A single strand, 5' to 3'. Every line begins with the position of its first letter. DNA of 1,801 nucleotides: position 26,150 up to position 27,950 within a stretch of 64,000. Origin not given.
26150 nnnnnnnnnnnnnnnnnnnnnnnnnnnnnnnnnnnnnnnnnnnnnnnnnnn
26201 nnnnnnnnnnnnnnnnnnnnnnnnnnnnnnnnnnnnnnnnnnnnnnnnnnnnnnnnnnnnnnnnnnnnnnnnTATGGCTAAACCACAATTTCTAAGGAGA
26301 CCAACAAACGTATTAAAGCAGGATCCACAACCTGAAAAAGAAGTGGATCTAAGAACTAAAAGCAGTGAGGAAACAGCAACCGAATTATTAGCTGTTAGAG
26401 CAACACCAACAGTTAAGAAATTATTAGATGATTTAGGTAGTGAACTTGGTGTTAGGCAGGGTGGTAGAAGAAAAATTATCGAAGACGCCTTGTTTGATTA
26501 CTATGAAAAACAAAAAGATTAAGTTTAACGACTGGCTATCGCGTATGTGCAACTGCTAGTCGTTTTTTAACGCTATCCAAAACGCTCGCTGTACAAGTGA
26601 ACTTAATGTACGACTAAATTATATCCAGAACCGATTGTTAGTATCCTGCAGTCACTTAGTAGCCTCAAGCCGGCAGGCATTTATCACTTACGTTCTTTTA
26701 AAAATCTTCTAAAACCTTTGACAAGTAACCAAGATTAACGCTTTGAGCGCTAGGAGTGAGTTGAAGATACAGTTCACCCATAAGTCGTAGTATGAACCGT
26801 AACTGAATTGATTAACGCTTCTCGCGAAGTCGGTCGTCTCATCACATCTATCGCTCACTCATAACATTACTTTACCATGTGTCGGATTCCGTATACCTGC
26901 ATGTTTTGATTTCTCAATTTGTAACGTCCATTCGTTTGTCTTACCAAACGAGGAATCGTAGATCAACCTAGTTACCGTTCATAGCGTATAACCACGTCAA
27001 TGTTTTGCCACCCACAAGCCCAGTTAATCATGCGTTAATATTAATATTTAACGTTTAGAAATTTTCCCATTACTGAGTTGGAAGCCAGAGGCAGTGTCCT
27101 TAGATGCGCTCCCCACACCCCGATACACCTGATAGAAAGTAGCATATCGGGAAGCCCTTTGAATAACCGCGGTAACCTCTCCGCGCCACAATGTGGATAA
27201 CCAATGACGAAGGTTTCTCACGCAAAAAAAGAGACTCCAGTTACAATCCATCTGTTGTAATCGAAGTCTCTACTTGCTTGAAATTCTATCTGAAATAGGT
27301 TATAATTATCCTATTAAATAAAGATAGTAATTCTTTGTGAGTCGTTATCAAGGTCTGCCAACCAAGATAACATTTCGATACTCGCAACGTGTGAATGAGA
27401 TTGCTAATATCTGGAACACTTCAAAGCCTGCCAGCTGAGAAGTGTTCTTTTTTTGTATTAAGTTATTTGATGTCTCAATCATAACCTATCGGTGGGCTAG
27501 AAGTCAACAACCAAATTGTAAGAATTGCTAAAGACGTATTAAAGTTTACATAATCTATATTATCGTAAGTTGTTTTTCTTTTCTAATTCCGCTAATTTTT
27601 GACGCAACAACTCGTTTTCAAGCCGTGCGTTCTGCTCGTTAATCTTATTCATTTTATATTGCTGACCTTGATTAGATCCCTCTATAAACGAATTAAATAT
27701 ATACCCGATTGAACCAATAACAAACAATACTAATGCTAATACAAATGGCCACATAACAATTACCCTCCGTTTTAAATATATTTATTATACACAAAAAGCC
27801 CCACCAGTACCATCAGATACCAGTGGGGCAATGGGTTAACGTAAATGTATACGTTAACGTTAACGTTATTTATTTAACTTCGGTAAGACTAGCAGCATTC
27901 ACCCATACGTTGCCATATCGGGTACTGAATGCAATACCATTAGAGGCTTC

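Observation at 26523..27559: About 1 kb ORF-free, GC-enriched, terminator-bounded region downstream of parA/parG: candidate large structured ncRNA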

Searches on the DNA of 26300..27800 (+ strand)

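Call 5: search_rna_families(source=window, start=26300, end=27800, threshold=evalue, max_evalue=10, show_alignments=3)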
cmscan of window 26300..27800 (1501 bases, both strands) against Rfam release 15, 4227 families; matches with E-value up to 10: 3.
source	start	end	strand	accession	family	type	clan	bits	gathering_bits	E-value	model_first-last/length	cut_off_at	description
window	27210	27320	-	RF03530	bglG-cis-reg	Cis-reg;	-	19.8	80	1.3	1-137/137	no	cis-regulatory element of the bglG/LicT operon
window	27410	27449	-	RF04048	mir-7927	Gene; miRNA;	-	17.9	75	2.1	1-56/56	no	mir-7927 microRNA precursor family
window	27646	27747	-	RF01807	GIR1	Gene; ribozyme;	-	12.9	100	4.1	1-201/201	no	GIR1 branching ribozyme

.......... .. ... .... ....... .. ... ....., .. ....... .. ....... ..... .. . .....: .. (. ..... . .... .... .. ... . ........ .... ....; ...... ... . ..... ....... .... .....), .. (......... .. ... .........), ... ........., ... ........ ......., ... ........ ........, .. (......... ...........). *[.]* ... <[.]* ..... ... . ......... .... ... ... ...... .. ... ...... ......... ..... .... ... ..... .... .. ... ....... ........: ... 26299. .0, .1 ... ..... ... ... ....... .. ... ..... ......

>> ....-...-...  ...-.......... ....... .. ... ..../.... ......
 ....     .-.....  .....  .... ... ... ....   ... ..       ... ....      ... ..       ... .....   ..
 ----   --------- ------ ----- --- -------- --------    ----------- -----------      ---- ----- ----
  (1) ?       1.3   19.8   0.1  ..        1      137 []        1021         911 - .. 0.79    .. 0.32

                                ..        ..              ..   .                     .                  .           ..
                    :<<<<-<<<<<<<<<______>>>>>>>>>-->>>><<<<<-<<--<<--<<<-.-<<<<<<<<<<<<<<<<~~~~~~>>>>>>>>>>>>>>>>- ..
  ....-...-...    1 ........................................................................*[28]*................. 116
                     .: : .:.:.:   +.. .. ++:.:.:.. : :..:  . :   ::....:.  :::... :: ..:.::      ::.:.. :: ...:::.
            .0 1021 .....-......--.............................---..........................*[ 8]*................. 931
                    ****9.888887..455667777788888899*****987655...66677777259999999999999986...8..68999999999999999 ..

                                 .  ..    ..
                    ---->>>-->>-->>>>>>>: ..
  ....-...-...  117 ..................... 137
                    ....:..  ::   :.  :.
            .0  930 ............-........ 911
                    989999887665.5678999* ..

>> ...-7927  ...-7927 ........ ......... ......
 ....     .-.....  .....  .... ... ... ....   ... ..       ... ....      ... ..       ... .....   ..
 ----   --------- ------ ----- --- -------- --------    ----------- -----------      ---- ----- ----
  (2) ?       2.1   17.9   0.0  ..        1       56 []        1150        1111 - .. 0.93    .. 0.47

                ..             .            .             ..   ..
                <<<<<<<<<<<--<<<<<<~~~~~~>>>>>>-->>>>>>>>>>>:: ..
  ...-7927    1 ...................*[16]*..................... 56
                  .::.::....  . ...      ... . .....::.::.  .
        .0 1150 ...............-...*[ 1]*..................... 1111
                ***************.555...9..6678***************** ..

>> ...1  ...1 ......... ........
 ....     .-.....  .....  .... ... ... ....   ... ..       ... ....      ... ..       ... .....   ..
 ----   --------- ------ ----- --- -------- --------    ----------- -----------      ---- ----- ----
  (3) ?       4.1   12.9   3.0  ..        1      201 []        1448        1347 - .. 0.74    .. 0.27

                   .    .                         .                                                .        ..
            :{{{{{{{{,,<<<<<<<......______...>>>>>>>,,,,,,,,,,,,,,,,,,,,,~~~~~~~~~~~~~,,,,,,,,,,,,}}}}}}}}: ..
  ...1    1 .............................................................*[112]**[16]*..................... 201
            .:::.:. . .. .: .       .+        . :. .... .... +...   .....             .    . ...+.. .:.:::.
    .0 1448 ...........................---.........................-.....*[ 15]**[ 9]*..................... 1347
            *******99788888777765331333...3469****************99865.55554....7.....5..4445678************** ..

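Call 6: search_dna_similar(query=window:26400-27700:+, collection=phages, mode=distant, max_rows=30)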
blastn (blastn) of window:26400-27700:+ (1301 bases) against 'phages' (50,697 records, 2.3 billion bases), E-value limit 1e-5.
No match.

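Call 41: search_dna_similar(query=window:26523-27600:+, collection=plasmids, mode=distant, max_evalue=0.01, max_rows=20)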
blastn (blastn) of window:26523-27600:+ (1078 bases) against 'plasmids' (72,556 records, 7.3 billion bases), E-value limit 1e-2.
Records with a match: 7; places in all: 7; records where one place covers at least 80% of the query: 0.
Best place of each record, by identity: 90-95% 1; 80-90% 1; 60-80% 5.
By first word of the organism name: Weissella 7.
By predicted mobility (MOB-suite, as given by PLSDB): mobilizable 4; non-mobilizable 2; conjugative 1.
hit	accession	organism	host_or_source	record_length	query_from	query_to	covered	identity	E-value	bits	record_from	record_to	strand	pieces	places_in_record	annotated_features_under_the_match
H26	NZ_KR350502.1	Weissella confusa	-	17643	479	677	18%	70.9%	2e-10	76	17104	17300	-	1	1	none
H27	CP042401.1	Weissella hellenica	cell culture,kimchi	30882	9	193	17%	69.8%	2e-9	72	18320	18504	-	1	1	none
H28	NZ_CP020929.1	Weissella cibaria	Ailuropoda melanoleuca,mixed ...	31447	478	599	11%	77.2%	3e-14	88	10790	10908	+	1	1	none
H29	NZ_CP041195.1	Weissella cibaria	single cell,kimchi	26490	556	677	11%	74.8%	2e-10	75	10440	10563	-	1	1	none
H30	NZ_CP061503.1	Weissella cibaria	whole organism,traditional Thai ...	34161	556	677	11%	74.8%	2e-10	75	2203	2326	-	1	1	none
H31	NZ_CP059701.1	Weissella cibaria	-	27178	556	602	4%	91.5%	3e-8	68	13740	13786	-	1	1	none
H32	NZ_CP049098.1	Weissella confusa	bacteria,loach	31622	131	167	3%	89.2%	7e-3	50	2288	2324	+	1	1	none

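Call 43: get_annotated_region(hit=H28, flank=4000)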
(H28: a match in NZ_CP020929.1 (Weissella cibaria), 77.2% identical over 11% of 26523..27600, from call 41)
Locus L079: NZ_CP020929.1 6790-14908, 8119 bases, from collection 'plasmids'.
description: Weissella cibaria strain M2 plasmid unnamed1, complete sequence
organism: Weissella cibaria (NCBI taxid 137591)
taxonomy: Bacteria; Bacillota; Bacilli; Lactobacillales; Lactobacillaceae; Weissella; Weissella cibaria
host: -; source: Ailuropoda melanoleuca,mixed culture,feces; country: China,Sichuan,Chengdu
typing (MOB-suite, as given by PLSDB): non-mobilizable
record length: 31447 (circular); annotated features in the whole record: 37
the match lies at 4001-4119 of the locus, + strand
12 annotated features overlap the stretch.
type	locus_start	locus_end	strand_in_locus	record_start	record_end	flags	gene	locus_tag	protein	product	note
CDS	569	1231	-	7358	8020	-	-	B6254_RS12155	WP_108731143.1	DUF4236 domain-containing protein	-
CDS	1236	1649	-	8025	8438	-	-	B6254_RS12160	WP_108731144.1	hypothetical protein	-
CDS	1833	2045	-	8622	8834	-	-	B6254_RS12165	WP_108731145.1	hypothetical protein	-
CDS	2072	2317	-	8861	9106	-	-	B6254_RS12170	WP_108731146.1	hypothetical protein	-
CDS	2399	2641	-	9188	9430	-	-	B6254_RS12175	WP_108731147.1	hypothetical protein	-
CDS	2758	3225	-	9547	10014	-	-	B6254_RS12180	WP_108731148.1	helix-turn-helix domain-containing protein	GO:0045892 - negative regulation of DNA-templated transcription [Evidence IEA]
CDS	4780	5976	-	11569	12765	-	-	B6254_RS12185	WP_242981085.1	GH25 family lysozyme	GO:0016998 - cell wall macromolecule catabolic process [Evidence IEA]; GO:0009253 - peptidoglycan catabolic process ...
CDS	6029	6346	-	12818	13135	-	-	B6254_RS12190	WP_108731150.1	phage holin, LLH family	-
CDS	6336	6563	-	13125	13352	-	-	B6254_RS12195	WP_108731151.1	hypothetical protein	-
CDS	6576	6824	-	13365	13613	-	-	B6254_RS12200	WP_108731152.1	hypothetical protein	-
CDS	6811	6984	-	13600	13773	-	-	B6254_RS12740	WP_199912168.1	hypothetical protein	-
CDS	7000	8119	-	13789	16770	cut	-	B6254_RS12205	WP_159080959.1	phage tail spike protein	GO:0016032 - viral process [Evidence IEA]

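Call 44: get_annotated_region(hit=H26, flank=4000)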
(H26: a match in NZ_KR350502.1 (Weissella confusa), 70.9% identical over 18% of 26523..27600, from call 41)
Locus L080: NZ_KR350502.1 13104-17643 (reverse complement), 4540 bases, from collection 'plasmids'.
description: Weissella confusa strain MBF8-1 plasmid pWcMBF8-1, complete sequence
organism: Weissella confusa (NCBI taxid 1583)
taxonomy: Bacteria; Bacillota; Bacilli; Lactobacillales; Lactobacillaceae; Weissella; Weissella confusa
host: -; source: -; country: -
typing (MOB-suite, as given by PLSDB): mobilizable; relaxase MOBQ
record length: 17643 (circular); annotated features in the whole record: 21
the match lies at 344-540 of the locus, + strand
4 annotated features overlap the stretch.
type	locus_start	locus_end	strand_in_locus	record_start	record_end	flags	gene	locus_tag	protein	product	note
CDS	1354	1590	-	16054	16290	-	-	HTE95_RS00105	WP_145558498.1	hypothetical protein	-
CDS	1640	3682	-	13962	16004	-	mobQ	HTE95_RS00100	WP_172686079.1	MobQ family relaxase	-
CDS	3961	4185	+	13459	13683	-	-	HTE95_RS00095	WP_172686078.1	hypothetical protein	-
CDS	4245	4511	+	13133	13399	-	-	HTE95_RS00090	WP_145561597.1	hypothetical protein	-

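Call 45: get_annotated_region(hit=H27, flank=4000)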
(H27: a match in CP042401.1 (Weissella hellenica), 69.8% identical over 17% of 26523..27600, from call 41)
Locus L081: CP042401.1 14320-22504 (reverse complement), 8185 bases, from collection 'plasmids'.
description: Weissella hellenica strain CBA3632 plasmid unnamed2, complete sequence
organism: Weissella hellenica (NCBI taxid 46256)
taxonomy: Bacteria; Bacillota; Bacilli; Lactobacillales; Lactobacillaceae; Weissella; Weissella hellenica
host: -; source: cell culture,kimchi; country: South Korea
typing (MOB-suite, as given by PLSDB): mobilizable; relaxase MOBV
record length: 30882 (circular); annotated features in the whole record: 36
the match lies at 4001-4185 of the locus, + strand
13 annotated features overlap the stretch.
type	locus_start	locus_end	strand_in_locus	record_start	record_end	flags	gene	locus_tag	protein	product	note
CDS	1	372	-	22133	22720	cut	-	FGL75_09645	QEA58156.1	site-specific integrase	-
CDS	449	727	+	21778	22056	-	-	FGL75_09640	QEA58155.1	type II toxin-antitoxin system Phd/YefM family antitoxin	-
CDS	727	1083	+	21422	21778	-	-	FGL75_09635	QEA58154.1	type II toxin-antitoxin system YafQ family toxin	-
CDS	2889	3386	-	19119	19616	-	-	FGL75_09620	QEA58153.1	hypothetical protein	-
CDS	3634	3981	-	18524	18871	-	-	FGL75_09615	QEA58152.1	hypothetical protein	-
CDS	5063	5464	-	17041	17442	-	-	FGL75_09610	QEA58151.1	helix-turn-helix transcriptional regulator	-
CDS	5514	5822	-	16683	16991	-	-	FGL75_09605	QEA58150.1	hypothetical protein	-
CDS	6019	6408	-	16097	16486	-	-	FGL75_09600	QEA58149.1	hypothetical protein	-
CDS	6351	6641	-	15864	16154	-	-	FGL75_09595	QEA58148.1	hypothetical protein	-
CDS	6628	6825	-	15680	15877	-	-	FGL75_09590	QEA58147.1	hypothetical protein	-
CDS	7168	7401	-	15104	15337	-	-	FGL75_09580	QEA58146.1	hypothetical protein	-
CDS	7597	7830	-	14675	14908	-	-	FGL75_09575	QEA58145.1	hypothetical protein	-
CDS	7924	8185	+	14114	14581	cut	-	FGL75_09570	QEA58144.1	hypothetical protein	-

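Call 46: get_annotated_region(hit=H29, flank=4000)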
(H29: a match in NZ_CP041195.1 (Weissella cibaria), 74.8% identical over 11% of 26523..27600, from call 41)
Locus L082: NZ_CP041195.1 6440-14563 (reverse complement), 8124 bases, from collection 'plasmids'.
description: Weissella cibaria strain CBA3612 plasmid pCBA3612-02, complete sequence
organism: Weissella cibaria (NCBI taxid 137591)
taxonomy: Bacteria; Bacillota; Bacilli; Lactobacillales; Lactobacillaceae; Weissella; Weissella cibaria
host: -; source: single cell,kimchi; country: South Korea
typing (MOB-suite, as given by PLSDB): mobilizable; relaxase MOBQ
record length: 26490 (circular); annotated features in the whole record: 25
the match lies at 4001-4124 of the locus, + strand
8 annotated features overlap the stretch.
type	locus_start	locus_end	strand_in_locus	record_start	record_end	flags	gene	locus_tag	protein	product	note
CDS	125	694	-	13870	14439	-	-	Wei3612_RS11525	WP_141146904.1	glycosyltransferase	-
CDS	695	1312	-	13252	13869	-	-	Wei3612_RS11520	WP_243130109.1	sugar transferase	GO:0006486 - protein glycosylation [Evidence IEA]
CDS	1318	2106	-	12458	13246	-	-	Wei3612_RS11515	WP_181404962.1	CpsD/CapB family tyrosine-protein kinase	-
CDS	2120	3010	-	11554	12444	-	-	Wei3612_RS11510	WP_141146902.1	Wzz/FepE/Etk N-terminal domain-containing protein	GO:0009103 - lipopolysaccharide biosynthetic process [Evidence IEA]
CDS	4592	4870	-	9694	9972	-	-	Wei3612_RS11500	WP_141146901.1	hypothetical protein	-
CDS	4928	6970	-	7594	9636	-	mobQ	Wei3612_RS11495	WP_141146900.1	MobQ family relaxase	-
CDS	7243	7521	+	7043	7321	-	-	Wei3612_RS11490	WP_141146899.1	hypothetical protein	-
CDS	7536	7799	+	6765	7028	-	-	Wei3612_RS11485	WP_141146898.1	hypothetical protein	-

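Call 49: get_annotated_region(hit=H30, flank=3000)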
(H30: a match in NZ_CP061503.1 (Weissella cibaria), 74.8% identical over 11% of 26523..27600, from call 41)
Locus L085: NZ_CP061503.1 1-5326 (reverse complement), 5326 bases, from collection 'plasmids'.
description: Weissella cibaria strain NH9449 plasmid pNH9449-1, complete sequence
organism: Weissella cibaria (NCBI taxid 137591)
taxonomy: Bacteria; Bacillota; Bacilli; Lactobacillales; Lactobacillaceae; Weissella; Weissella cibaria
host: -; source: whole organism,traditional Thai fermented pork (Nham); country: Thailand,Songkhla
typing (MOB-suite, as given by PLSDB): conjugative; relaxase MOBQ; mating-pair formation MPF_T
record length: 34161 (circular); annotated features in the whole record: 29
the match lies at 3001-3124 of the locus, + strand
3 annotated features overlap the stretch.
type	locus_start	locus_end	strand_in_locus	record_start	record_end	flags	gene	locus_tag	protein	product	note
CDS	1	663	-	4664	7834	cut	-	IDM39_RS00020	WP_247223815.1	helicase-related protein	-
CDS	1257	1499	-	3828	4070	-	-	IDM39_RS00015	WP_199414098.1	hypothetical protein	-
CDS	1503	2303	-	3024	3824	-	-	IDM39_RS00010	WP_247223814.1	ParA family protein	-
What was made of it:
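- Several hosts are MOBQ/MOBV mobilizable or conjugative (calls 44, 46, 49).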

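Call 50: get_annotated_region(hit=H31, flank=3000)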
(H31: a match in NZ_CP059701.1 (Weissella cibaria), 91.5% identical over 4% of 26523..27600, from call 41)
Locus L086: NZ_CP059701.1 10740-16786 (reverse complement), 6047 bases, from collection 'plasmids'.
description: Weissella cibaria strain CBA3636 plasmid pCBA3636-02, complete sequence
organism: Weissella cibaria (NCBI taxid 137591)
taxonomy: Bacteria; Bacillota; Bacilli; Lactobacillales; Lactobacillaceae; Weissella; Weissella cibaria
host: -; source: -; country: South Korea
typing (MOB-suite, as given by PLSDB): mobilizable; relaxase MOBQ
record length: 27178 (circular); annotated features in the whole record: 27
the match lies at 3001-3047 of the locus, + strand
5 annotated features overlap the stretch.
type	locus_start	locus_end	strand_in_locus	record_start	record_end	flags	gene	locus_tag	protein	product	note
CDS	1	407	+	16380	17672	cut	-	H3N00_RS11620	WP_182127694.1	lipopolysaccharide biosynthesis protein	-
CDS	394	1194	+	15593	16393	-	-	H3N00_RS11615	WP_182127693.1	glycosyltransferase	-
CDS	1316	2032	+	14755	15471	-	-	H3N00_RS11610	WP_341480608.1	IS3 family transposase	-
CDS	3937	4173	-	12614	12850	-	-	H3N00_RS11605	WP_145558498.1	hypothetical protein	-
CDS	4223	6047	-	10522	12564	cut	mobQ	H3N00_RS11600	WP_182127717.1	MobQ family relaxase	-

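Call 51: get_annotated_region(hit=H32, flank=3000)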
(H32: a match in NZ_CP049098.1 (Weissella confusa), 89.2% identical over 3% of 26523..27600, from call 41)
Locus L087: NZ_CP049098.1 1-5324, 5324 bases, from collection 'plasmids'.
description: Weissella confusa strain N17 plasmid p1, complete sequence
organism: Weissella confusa (NCBI taxid 1583)
taxonomy: Bacteria; Bacillota; Bacilli; Lactobacillales; Lactobacillaceae; Weissella; Weissella confusa
host: -; source: bacteria,loach; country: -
typing (MOB-suite, as given by PLSDB): non-mobilizable
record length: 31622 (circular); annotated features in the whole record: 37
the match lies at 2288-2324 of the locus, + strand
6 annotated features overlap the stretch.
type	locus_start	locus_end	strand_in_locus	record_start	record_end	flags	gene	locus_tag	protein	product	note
CDS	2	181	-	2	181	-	-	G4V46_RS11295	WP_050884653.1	hypothetical protein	-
CDS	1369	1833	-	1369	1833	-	-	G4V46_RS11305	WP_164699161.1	hypothetical protein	-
CDS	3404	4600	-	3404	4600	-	-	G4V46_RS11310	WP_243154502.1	GH25 family lysozyme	GO:0016998 - cell wall macromolecule catabolic process [Evidence IEA]; GO:0009253 - peptidoglycan catabolic process ...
CDS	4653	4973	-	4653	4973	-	-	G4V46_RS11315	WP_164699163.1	phage holin, LLH family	-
CDS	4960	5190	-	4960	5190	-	-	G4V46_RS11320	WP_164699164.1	hypothetical protein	-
CDS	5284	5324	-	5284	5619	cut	-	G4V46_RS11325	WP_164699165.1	phage head closure protein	GO:0019068 - virion assembly [Evidence IEA]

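Call 61: search_dna_similar(query=L085:2443-3233:+, collection=plasmids, mode=distant, max_evalue=0.001, max_rows=60)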
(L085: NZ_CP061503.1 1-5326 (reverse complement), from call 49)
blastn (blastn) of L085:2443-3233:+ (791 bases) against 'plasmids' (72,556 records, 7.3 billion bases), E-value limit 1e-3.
Records with a match: 24; places in all: 32; records where one place covers at least 80% of the query: 4.
Best place of each record, by identity: >=99% 1; 95-99% 1; 90-95% 2; 80-90% 11; 60-80% 9.
By first word of the organism name: Weissella 23; Leuconostoc 1.
By predicted mobility (MOB-suite, as given by PLSDB): non-mobilizable 17; mobilizable 6; conjugative 1.
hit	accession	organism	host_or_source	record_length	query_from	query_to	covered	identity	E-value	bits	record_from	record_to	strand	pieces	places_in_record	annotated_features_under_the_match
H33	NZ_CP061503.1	Weissella cibaria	whole organism,traditional Thai ...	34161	1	791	100%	100.0%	0e+0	1427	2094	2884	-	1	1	none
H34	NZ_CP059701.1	Weissella cibaria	-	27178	53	730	86%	94.0%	0e+0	1031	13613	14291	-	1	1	none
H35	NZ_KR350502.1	Weissella confusa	-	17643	143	791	82%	96.9%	0e+0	1078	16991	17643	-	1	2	none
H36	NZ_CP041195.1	Weissella cibaria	single cell,kimchi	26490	21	730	90%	86.2%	0e+0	840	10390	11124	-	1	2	none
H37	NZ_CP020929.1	Weissella cibaria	Ailuropoda melanoleuca,mixed ...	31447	252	704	57%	81.3%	9e-114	417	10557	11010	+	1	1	none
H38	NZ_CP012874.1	Weissella cibaria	Bacterial,fermented food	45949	20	201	23%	85.2%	4e-48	200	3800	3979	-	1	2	none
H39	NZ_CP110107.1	Weissella confusa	Dandelion Kimchi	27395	20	201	23%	81.9%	2e-40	174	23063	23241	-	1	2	none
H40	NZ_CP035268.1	Weissella cibaria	cell culture,food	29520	23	201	23%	83.2%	1e-42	182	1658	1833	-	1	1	none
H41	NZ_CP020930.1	Weissella cibaria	Ailuropoda melanoleuca,mixed ...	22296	17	195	23%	78.6%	2e-32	147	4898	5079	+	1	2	none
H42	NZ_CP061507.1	Weissella cibaria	whole organism,traditional Thai ...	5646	62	248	24%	73.4%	1e-16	96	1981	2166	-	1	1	none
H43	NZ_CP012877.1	Weissella cibaria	Bacterial,fermented food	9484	18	182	21%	81.2%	1e-35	159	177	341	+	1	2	none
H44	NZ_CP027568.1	Weissella confusa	carrot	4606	18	181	21%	81.1%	5e-35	157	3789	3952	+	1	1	none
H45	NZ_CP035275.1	Leuconostoc mesenteroides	cell culture,food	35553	18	182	21%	80.6%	2e-34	154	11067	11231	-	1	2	none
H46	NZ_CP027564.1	Weissella confusa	cabbage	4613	18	182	21%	80.0%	7e-33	150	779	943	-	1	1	none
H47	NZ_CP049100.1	Weissella confusa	bacteria,loach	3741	18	182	21%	80.0%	7e-33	150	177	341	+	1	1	none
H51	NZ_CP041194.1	Weissella cibaria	single cell,kimchi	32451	34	175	18%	79.6%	1e-24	123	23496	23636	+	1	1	none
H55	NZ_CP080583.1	Weissella confusa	Locusta migratoria,whole organism,gut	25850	87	175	11%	75.3%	4e-4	55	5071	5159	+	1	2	none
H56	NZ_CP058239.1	Weissella cibaria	cell culture,kimchi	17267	126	175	6%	90.0%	2e-8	69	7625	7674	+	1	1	none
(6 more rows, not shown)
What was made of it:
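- The family is confined to mobile elements (calls 41, 61).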

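Call 62: search_dna_similar(query=L085:2443-3233:+, collection=phages, mode=distant, max_evalue=0.001, max_rows=30)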
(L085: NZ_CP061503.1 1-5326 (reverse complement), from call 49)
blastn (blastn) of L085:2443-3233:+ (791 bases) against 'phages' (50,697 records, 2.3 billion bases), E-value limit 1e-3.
No match.

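Call 71: get_annotated_region(hit=H38, flank=2500)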
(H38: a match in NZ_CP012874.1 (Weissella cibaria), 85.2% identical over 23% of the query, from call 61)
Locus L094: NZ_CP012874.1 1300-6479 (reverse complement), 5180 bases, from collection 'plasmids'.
description: Weissella cibaria strain CH2 plasmid pMKC01, complete sequence
organism: Weissella cibaria (NCBI taxid 137591)
taxonomy: Bacteria; Bacillota; Bacilli; Lactobacillales; Lactobacillaceae; Weissella; Weissella cibaria
host: -; source: Bacterial,fermented food; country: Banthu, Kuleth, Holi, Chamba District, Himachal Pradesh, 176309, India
typing (MOB-suite, as given by PLSDB): non-mobilizable; replicon rep_cluster_589
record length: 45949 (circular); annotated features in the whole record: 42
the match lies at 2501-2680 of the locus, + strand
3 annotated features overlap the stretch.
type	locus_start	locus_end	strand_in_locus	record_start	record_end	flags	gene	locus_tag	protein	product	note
CDS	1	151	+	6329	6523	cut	-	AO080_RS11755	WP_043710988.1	hypothetical protein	-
CDS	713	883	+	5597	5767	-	-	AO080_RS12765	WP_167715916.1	hypothetical protein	-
CDS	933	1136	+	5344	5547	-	-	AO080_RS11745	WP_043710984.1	transposase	GO:0006313 - DNA transposition [Evidence IEA]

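Call 72: get_annotated_region(hit=H41, flank=2500)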
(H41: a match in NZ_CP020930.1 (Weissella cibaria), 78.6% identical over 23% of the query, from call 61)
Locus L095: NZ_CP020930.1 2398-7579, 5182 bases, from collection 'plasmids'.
description: Weissella cibaria strain M2 plasmid unnamed2, complete sequence
organism: Weissella cibaria (NCBI taxid 137591)
taxonomy: Bacteria; Bacillota; Bacilli; Lactobacillales; Lactobacillaceae; Weissella; Weissella cibaria
host: -; source: Ailuropoda melanoleuca,mixed culture,feces; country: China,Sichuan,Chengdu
typing (MOB-suite, as given by PLSDB): non-mobilizable
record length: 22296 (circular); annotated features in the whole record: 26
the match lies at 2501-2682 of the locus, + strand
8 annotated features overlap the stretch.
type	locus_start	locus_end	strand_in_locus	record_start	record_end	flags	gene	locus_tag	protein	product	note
CDS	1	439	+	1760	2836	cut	-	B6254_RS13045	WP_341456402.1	hypothetical protein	-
CDS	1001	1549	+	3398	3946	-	-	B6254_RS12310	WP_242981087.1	DUF1440 domain-containing protein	-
CDS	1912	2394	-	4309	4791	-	-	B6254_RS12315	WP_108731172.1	hypothetical protein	-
CDS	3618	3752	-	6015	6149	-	-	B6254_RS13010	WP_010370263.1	hypothetical protein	-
CDS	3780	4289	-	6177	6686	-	-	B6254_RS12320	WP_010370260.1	Asp23/Gls24 family envelope stress response protein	-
CDS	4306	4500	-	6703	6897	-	-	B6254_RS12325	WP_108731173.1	hypothetical protein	-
CDS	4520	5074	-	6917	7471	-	amaP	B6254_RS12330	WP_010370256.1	alkaline shock response membrane anchor protein AmaP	-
CDS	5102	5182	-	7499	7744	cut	-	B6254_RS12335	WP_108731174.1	GlsB/YeaQ/YmgE family stress response membrane protein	-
